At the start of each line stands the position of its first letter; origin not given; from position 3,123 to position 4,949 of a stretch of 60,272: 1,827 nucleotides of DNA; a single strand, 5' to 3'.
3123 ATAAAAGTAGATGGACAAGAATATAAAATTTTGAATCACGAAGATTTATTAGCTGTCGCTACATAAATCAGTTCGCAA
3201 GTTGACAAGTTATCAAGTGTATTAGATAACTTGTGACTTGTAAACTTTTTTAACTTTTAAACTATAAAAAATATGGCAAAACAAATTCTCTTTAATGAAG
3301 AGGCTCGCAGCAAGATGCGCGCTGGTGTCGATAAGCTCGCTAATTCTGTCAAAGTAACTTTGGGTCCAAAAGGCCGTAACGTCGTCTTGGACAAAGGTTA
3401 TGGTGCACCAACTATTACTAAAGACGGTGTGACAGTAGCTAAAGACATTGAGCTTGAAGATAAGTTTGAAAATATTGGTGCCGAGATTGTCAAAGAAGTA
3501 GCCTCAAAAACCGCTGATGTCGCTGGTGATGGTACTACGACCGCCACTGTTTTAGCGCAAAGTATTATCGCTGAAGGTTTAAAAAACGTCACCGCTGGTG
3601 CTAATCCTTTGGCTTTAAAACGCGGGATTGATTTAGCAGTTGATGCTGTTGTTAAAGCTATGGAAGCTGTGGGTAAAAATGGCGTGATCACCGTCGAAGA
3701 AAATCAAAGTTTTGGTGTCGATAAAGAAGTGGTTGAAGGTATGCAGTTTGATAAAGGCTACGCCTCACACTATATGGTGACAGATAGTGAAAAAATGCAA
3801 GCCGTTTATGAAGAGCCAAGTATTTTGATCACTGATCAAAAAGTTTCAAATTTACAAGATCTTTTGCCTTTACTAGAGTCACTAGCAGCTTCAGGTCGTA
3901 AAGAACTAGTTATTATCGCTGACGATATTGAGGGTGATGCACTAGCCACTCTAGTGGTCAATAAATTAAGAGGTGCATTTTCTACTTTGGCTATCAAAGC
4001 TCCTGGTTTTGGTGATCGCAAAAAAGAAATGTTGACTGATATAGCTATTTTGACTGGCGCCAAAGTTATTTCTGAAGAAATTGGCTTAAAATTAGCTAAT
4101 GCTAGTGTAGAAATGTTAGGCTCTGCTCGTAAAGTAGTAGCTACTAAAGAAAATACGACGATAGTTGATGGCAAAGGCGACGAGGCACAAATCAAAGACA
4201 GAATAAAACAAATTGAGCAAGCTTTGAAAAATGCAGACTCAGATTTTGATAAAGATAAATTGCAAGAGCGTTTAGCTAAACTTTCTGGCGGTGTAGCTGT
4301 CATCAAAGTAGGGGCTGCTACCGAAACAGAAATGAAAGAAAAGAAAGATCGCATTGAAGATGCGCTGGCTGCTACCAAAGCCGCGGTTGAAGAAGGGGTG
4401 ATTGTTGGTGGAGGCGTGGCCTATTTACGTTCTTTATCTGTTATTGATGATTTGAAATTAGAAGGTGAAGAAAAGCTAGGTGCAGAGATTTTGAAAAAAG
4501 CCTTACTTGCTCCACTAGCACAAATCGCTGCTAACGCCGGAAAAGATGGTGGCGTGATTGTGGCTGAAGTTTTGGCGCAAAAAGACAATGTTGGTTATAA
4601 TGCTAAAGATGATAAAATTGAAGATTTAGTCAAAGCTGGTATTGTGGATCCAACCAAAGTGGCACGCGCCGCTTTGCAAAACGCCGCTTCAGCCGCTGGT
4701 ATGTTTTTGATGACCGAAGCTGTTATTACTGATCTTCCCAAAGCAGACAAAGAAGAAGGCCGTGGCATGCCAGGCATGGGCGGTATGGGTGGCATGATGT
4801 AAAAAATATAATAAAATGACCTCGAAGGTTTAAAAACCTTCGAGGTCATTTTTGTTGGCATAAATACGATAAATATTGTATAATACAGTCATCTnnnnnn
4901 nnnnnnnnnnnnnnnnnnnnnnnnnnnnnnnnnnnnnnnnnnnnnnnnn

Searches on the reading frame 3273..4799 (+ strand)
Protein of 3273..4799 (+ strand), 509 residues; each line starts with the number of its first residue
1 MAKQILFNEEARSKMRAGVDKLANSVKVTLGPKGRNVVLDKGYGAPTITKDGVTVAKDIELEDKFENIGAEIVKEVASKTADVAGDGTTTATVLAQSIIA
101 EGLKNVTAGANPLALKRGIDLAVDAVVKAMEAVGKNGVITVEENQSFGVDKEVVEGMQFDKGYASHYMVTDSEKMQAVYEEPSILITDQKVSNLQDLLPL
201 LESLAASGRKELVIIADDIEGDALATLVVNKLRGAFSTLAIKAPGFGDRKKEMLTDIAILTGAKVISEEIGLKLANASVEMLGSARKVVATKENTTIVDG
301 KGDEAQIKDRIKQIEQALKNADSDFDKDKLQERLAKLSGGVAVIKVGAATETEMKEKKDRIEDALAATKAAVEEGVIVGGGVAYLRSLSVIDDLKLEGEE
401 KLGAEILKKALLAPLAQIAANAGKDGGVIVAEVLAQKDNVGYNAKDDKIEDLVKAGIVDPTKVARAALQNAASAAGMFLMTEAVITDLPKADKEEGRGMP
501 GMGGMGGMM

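Call 50: find_encoding_contigs(protein=window:3273-4799:+, flank=1500, max_places=10)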
Protein window:3273-4799:+ (509 aa): no gene with exactly this product is on record in the collection.

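Call 52: find_homologous_proteins(query=window:3273-4799:+, max_evalue=1e-100)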
Query window:3273-4799:+ (509 aa): 8000 proteins with E <= 1e-100 among 8000 candidates; the best 120 are listed.
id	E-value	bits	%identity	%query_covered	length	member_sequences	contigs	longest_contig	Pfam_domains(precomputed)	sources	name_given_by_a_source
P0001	0.0e+0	1038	100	100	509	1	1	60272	PF00118.30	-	-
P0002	6.6e-290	979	90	97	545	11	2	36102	PF00118.30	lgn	-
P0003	1.1e-285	966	88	97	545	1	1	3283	PF00118.30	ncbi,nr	ncbi:chaperonin GroEL [Patescibacteria group bacterium]|nr:chaperonin GroEL [Patescibacteria group b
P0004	2.5e-285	964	87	97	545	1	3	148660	PF00118.30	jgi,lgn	jgi:chaperonin GroEL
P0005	6.7e-284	960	87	98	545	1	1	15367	PF00118.30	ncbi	-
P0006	6.1e-283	956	87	98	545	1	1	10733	PF00118.30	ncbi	-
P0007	1.9e-282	955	87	97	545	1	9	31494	PF00118.30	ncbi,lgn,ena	-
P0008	2.0e-281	951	87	98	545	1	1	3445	PF00118.30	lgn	-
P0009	3.4e-259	878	83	97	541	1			PF00118.30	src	-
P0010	2.4e-254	862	78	97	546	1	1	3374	PF00118.30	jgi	jgi:chaperonin GroEL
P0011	6.7e-254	861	78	97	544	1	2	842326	PF00118.30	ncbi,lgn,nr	ncbi:chaperonin GroEL [Candidatus Nomurabacteria bacterium]|nr:chaperonin GroEL [Candidatus Nomuraba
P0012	2.4e-253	859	78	98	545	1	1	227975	PF00118.30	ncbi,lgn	-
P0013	3.9e-253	858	77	97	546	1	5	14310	PF00118.30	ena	-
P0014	4.2e-253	858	77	98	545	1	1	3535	PF00118.30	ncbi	-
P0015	6.6e-253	857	77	96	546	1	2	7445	PF00118.30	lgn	-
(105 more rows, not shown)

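Call 53: list_cluster_members(proteins=[P0002])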
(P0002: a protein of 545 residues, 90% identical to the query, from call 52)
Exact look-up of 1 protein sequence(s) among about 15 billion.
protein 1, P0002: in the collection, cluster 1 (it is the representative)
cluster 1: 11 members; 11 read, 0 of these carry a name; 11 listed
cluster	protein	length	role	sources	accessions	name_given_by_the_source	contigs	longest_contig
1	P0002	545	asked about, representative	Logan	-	-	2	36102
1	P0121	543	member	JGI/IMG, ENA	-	-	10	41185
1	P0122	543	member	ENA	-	-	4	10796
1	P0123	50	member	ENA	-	-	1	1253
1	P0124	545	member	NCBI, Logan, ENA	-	-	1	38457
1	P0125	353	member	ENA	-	-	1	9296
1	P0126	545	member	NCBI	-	-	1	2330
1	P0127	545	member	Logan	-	-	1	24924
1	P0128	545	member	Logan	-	-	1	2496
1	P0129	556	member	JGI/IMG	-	-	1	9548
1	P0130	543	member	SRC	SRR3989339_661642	-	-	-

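Call 55: find_encoding_contigs(protein=P0121, flank=10000, max_places=10)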
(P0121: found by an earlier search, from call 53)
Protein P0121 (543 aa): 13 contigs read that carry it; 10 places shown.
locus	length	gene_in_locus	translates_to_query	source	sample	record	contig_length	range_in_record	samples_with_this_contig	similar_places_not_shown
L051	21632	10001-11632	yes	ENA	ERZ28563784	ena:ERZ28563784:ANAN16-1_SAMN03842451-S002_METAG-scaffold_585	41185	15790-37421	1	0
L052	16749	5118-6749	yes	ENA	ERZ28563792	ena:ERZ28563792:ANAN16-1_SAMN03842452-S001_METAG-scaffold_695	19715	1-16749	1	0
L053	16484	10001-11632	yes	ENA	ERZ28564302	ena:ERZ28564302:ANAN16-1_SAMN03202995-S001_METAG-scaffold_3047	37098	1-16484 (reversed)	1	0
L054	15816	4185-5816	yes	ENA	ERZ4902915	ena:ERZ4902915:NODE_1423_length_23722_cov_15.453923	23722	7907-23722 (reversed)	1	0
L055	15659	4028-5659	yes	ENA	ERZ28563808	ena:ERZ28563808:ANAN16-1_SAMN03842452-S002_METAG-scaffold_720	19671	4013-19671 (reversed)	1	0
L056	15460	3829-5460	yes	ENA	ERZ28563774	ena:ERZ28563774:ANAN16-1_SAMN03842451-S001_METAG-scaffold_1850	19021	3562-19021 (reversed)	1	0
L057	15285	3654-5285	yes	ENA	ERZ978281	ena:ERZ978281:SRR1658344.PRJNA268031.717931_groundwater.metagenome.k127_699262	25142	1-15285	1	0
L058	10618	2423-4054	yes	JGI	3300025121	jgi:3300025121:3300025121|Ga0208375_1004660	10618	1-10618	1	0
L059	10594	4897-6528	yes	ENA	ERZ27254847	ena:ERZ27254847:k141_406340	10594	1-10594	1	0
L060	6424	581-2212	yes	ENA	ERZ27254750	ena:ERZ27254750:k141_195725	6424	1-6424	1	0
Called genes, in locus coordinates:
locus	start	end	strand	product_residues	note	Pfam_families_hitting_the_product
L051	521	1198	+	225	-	-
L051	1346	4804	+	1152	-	PF01551:Peptidase_M23, PF00801:PKD, PF18911:PKD_4, PF00801:PKD, PF18911:PKD_4, PF00801:PKD, PF18911:PKD_4, PF13385:Laminin_G_3, +1 more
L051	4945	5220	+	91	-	-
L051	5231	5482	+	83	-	-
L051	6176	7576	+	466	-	PF00005:ABC_tran (faint), PF02463:SMC_N (faint), PF13304:AAA_21 (faint)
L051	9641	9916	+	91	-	PF00166:Cpn10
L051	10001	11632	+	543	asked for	PF00118:Cpn60_TCP1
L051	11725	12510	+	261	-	-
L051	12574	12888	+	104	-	PF09685:MamF_MmsF (weak)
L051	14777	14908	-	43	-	-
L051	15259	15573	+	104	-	-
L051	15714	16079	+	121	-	-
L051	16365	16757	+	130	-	PF02675:AdoMet_dc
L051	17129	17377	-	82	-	-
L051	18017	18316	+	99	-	PF00588:SpoU_methylase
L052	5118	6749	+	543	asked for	PF00118:Cpn60_TCP1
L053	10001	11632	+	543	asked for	PF00118:Cpn60_TCP1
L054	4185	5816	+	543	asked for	PF00118:Cpn60_TCP1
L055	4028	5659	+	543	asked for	PF00118:Cpn60_TCP1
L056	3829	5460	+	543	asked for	PF00118:Cpn60_TCP1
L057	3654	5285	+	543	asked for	PF00118:Cpn60_TCP1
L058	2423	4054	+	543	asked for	PF00118:Cpn60_TCP1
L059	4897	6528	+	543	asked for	PF00118:Cpn60_TCP1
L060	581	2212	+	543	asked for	PF00118:Cpn60_TCP1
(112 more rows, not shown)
